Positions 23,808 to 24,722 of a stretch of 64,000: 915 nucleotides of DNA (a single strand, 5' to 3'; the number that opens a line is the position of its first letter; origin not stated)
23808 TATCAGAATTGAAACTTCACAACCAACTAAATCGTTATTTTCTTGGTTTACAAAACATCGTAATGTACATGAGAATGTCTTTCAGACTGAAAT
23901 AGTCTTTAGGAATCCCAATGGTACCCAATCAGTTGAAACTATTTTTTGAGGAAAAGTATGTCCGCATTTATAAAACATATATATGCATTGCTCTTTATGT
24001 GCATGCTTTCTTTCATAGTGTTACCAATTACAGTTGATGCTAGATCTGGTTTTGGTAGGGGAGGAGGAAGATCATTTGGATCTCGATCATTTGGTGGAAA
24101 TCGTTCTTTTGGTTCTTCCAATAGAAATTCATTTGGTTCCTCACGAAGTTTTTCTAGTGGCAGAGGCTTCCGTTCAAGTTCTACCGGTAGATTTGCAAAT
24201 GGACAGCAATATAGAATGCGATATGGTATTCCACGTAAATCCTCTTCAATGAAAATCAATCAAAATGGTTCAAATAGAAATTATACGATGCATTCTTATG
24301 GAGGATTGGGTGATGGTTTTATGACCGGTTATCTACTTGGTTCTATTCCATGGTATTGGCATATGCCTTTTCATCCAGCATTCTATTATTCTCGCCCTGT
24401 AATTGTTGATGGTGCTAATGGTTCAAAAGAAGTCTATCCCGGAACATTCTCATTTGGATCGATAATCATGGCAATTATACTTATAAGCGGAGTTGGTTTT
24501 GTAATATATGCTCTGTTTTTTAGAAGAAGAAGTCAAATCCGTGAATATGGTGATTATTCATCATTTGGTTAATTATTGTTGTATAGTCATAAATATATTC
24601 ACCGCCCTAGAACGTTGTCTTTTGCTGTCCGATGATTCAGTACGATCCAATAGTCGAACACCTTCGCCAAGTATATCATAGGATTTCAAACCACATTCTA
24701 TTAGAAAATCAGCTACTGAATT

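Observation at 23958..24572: Membrane-tethered RGG/RSFG low-complexity protein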

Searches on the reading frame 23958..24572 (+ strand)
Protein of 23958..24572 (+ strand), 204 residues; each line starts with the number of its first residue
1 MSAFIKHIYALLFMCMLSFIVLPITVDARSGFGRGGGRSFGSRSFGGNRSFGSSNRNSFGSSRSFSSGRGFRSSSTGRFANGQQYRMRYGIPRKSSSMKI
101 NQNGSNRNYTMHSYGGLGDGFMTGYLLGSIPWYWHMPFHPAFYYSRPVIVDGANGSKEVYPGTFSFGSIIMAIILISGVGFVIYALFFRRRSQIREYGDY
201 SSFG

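Call 3: search_protein_families(library=pfam, proteins=[window:23958-24572:+], max_evalue=1)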
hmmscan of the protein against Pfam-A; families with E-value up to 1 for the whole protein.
window:23958-24572:+ (204 aa): 1 family
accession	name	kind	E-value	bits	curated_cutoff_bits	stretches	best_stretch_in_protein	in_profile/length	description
PF13131.11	DUF3951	-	0.22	12.2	26.3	1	165-192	5-32/52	Protein of unknown function (DUF3951)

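Call 4: search_protein_families(library=ncbifam, proteins=[window:23958-24572:+], max_evalue=1)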
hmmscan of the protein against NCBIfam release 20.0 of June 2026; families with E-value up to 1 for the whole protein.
window:23958-24572:+ (204 aa): 1 family
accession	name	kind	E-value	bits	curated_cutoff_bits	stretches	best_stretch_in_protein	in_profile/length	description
NF041554.1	SA1362_fam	subfamily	0.044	13.9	42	1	165-200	26-61/70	SA1362 family protein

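Call 5: find_homologous_proteins(query=window:23958-24572:+, max_evalue=0.001)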
Query window:23958-24572:+ (204 aa): 131 proteins with E <= 0.001 among 727 candidates; the best 120 are listed.
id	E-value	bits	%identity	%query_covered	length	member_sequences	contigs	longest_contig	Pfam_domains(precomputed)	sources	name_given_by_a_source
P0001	5.2e-127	440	99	100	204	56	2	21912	-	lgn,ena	-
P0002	1.4e-118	412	95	100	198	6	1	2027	-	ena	-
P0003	3.0e-103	362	78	100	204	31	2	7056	-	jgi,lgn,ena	jgi:hypothetical protein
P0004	6.7e-98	345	75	100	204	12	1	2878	-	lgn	-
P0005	8.6e-92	325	72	100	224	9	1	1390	-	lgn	-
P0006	7.0e-91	322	71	100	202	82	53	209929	-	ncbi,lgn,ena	-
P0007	6.5e-70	253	67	60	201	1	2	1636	-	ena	-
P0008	4.1e-66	241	78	64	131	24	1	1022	-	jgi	jgi:hypothetical protein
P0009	2.2e-59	219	59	55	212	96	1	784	-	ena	-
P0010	1.9e-57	213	51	90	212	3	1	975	-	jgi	-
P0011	4.2e-55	205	59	56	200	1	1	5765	-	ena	-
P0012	4.6e-55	205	59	56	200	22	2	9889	-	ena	-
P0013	9.1e-49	184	62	54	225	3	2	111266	-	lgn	-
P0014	1.5e-44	171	43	90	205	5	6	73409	-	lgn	-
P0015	1.2e-42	164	52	51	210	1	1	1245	-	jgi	jgi:hypothetical protein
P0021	1.2e-39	155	49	52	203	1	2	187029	-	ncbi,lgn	-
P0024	1.4e-37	148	40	73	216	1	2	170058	-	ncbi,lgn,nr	ncbi:MAG: hypothetical protein EPN82_07540 [Bacteroidetes bacterium]|nr:MAG: hypothetical protein EP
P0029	6.2e-37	146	44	58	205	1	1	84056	-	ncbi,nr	ncbi:MAG: hypothetical protein HW421_2687 [Ignavibacteria bacterium]|nr:hypothetical protein [Ignavi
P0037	4.2e-36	143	43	62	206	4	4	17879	-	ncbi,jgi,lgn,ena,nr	ncbi:MAG TPA: hypothetical protein PKY56_01020 [Candidatus Kapabacteria bacterium]|nr:hypothetical p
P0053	2.1e-34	137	38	96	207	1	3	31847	-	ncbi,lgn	ncbi:MAG: hypothetical protein ACLFQX_03165 [Candidatus Kapaibacterium sp.]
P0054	3.1e-34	137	48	45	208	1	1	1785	PF06682.18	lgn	-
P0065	1.8e-33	134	48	62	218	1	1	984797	-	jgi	jgi:hypothetical protein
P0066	1.9e-33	134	39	79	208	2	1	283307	-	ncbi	-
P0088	4.0e-32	130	40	83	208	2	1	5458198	-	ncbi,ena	-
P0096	1.4e-31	128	40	94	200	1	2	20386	-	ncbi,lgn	ncbi:MAG: hypothetical protein ACLFQU_11605 [Candidatus Kapaibacterium sp.]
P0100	6.3e-31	126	44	56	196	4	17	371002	-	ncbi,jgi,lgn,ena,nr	ncbi:MAG TPA: hypothetical protein PLU67_04795 [Candidatus Kapabacteria bacterium]|jgi:hypothetical 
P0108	3.7e-30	124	38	65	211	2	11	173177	-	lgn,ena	-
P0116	6.9e-29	119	39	72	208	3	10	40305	-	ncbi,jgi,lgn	jgi:hypothetical protein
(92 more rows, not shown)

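Call 10: find_encoding_contigs(protein=P0088, flank=6000, max_places=2)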
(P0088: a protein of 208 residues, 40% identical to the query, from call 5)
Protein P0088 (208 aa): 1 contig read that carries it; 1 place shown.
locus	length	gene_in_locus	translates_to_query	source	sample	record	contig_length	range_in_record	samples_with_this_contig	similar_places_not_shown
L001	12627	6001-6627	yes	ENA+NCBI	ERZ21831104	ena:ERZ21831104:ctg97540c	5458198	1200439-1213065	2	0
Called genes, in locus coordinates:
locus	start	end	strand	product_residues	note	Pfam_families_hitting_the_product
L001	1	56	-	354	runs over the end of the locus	PF07584:BatA, PF00092:VWA, PF13519:VWA_2, PF13768:VWA_3 (faint)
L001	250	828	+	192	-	PF07638:Sigma70_ECF (weak), PF04542:Sigma70_r2, PF08281:Sigma70_r4_2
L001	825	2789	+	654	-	PF18962:Por_Secre_tail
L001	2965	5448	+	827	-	PF20437:LonC_helical, PF13654:AAA_32, PF20436:LonB_AAA-LID, PF05362:Lon_C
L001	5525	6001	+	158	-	-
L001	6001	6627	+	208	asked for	-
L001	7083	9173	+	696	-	PF07581:Glug (weak)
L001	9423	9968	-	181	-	PF01923:Cob_adeno_trans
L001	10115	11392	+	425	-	PF01833:TIG (weak)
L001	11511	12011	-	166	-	-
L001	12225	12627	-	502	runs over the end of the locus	PF18962:Por_Secre_tail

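Call 11: find_encoding_contigs(protein=P0065, flank=6000, max_places=2)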
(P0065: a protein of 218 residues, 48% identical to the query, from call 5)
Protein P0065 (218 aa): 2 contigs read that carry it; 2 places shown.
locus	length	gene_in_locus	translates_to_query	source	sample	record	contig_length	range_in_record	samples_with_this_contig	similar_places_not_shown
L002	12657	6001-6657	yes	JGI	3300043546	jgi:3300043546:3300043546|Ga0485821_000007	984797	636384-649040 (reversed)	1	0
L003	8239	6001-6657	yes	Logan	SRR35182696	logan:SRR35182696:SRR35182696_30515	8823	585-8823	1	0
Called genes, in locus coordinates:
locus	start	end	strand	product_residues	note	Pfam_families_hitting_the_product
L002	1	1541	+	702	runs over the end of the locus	PF14344:DUF4397 (faint)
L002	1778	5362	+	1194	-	PF00082:Peptidase_S8, PF22073:Cep192_D4 (faint), PF15902:Sortilin-Vps10 (weak), PF15780:ASH (faint), PF18962:Por_Secre_tail (weak)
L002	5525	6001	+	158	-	-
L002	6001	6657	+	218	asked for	-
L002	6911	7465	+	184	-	-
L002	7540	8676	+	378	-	-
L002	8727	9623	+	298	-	-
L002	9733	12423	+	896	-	-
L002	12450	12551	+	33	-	-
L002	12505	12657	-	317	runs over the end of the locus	PF01833:TIG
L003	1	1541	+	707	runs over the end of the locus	?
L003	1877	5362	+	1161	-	PF00082:Peptidase_S8, PF22073:Cep192_D4 (faint), PF15902:Sortilin-Vps10 (weak), PF15780:ASH (faint), PF18962:Por_Secre_tail (weak)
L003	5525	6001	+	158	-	-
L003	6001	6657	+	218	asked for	-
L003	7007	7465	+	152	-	-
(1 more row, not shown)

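Call 12: find_encoding_contigs(protein=P0006, flank=6000, max_places=2)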
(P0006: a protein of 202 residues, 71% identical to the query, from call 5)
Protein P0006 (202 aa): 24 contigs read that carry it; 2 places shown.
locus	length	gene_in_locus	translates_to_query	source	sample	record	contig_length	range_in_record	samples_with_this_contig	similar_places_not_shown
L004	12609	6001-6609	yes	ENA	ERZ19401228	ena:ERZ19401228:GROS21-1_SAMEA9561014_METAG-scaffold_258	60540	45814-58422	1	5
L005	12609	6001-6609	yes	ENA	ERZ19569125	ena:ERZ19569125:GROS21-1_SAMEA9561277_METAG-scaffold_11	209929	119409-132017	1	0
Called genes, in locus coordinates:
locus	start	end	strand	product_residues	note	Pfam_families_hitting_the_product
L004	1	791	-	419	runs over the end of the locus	PF02550:AcetylCoA_hydro, PF13336:AcetylCoA_hyd_C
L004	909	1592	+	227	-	PF00702:Hydrolase, PF13419:HAD_2, PF13242:Hydrolase_like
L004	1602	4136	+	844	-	PF01804:Penicil_amidase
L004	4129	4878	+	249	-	PF02390:Methyltransf_4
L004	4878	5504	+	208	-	PF03588:Leu_Phe_trans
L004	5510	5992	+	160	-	-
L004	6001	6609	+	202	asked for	-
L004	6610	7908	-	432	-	PF07676:PD40 (weak), PF00691:OmpA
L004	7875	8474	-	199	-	-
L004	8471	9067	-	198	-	PF21176:RecR_HhH, PF02132:RecR_ZnF, PF13662:Toprim_4, PF01751:Toprim, PF21175:RecR_C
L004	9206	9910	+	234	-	PF04012:PspA_IM30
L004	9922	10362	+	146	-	PF22551:TY-Chap1, PF22550:CesT_Tir_1 (weak)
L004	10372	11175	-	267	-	PF13568:OMP_b-brl_2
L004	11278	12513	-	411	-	PF28548:4TM_phosphoesterase, PF00149:Metallophos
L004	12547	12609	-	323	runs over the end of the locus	-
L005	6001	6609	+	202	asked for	-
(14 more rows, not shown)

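Call 14: find_encoding_contigs(protein=P0100, flank=5000, max_places=2)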
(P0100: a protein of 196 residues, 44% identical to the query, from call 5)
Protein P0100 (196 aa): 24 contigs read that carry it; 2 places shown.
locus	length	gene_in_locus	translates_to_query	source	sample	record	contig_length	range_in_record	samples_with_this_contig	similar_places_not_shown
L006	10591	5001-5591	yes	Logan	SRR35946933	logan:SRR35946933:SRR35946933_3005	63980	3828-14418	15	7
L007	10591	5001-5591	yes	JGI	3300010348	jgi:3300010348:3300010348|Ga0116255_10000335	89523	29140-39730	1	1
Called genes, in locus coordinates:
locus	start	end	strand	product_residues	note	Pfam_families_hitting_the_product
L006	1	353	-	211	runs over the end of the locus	PF01351:RNase_HII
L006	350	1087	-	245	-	PF01227:GTP_cyclohydroI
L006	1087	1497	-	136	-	PF01242:PTPS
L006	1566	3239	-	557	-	-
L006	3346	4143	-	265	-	PF02517:Rce1-like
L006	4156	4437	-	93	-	-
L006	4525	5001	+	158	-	-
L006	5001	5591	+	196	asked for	-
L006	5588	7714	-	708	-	PF08206:OB_RNB (weak), PF17876:CSD2, PF00773:RNB, PF00575:S1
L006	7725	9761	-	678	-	PF13568:OMP_b-brl_2 (weak), PF00691:OmpA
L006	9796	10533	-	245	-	PF00106:adh_short, PF13561:adh_short_C2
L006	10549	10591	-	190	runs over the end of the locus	PF00383:dCMP_cyt_deam_1, PF14437:MafB19-deam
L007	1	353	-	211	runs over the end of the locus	PF01351:RNase_HII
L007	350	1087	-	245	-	PF01227:GTP_cyclohydroI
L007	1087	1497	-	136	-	PF01242:PTPS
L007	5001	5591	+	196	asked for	-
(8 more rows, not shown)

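Call 15: find_encoding_contigs(protein=P0066, flank=5000, max_places=1)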
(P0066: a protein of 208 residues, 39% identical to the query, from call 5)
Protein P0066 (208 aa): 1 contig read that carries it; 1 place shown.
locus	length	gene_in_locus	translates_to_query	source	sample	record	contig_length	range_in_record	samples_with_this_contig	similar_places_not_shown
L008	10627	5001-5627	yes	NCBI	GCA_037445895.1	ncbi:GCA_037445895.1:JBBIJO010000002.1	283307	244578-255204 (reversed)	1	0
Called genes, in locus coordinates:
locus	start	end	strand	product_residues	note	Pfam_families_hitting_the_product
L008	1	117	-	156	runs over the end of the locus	PF04969:CS (weak), PF00011:HSP20, PF17886:ArsA_HSP20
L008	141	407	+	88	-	-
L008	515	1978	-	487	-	PF01546:Peptidase_M20, PF07687:M20_dimer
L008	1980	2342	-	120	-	PF05402:PqqD (weak)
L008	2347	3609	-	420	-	PF00350:Dynamin_N (faint), PF01926:MMR_HSR1, PF02421:FeoB_N, PF18128:HydF_dimer, PF18133:HydF_tetramer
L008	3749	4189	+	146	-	PF04024:PspC, PF22570:LiaF-TM (weak)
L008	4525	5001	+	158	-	-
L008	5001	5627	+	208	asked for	-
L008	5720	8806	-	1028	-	PF18962:Por_Secre_tail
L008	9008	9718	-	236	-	PF01810:LysE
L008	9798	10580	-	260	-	PF01416:PseudoU_synth_1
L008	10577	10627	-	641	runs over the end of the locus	PF02824:TGS, PF07973:tRNA_SAD, PF00587:tRNA-synt_2b, PF03129:HGTP_anticodon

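Call 16: find_encoding_contigs(protein=P0021, flank=5000, max_places=1)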
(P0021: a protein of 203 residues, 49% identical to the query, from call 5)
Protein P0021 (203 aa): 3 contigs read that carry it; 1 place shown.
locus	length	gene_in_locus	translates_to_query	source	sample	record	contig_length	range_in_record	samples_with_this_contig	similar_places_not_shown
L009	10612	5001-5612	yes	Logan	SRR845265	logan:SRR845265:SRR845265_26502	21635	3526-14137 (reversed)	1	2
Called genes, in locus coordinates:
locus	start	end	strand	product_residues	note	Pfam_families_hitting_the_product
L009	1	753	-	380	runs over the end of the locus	PF04041:Glyco_hydro_130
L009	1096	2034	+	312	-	PF01073:3Beta_HSD, PF01370:Epimerase, PF02719:Polysacc_synt_2, PF04321:RmlD_sub_bind, PF05368:NmrA (weak), PF13460:NAD_binding_10, PF16363:GDP_Man_Dehyd, PF07993:NAD_binding_4 (weak)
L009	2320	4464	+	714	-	PF13428:TPR_14 (faint), PF13371:TPR_9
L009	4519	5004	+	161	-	-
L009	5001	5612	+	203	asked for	-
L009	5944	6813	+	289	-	PF20240:DUF6597, PF12833:HTH_18, PF00165:HTH_AraC (weak)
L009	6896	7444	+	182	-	PF01872:RibD_C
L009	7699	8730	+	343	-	PF00775:Dioxygenase_C, PF18962:Por_Secre_tail (faint)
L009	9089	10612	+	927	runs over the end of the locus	PF17517:IgGFc_binding, PF15780:ASH (faint), PF22544:HYDIN_VesB_CFA65-like_Ig (weak), PF18962:Por_Secre_tail (faint)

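Call 17: search_protein_families(library=pfam, alignment_id=A1, max_evalue=1)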
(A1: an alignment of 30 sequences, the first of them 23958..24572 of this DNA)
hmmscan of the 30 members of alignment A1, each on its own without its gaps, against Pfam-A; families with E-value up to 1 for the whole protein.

A. member 1, window:23958-24572:+ (204 aa): 1 family
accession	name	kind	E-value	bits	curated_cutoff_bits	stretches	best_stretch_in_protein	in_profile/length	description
PF13131.11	DUF3951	-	0.22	12.2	26.3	1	165-192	5-32/52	Protein of unknown function (DUF3951)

B. families by the number of members that match (of 30 scanned): 40 families (the first 25 are shown)
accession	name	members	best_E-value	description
PF12669.12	FeoB_associated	7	0.0063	FeoB-associated Cys-rich membrane protein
PF06682.17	SARAF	6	2.1e-05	SOCE-associated regulatory factor of calcium homoeostasis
PF16118.10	DUF4834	5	0.013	Domain of unknown function (DUF4834)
PF17846.6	XRN_M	5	0.038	Xrn1 helical domain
PF14316.11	DUF4381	4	0.029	Domain of unknown function (DUF4381)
PF12273.13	RCR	4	0.053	Chitin synthesis regulation, resistance to Congo red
PF06679.17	DUF1180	3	0.083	Membrane protein FAM174-like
PF07584.16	BatA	3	0.086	Aerotolerance regulator N-terminal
PF04881.20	Adeno_GP19K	2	0.0098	Adenovirus GP19K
PF12822.12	ECF_trnsprt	2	0.015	ECF transporter, substrate-specific component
PF08633.15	Rox3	2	0.02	Rox3 mediator complex subunit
PF17818.6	KCT2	2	0.029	Keratinocyte-associated gene product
PF09451.16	ATG27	2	0.067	Autophagy-related protein 27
PF13131.11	DUF3951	2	0.22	Protein of unknown function (DUF3951)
PF19616.4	DUF6121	1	0.0014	Family of unknown function (DUF6121)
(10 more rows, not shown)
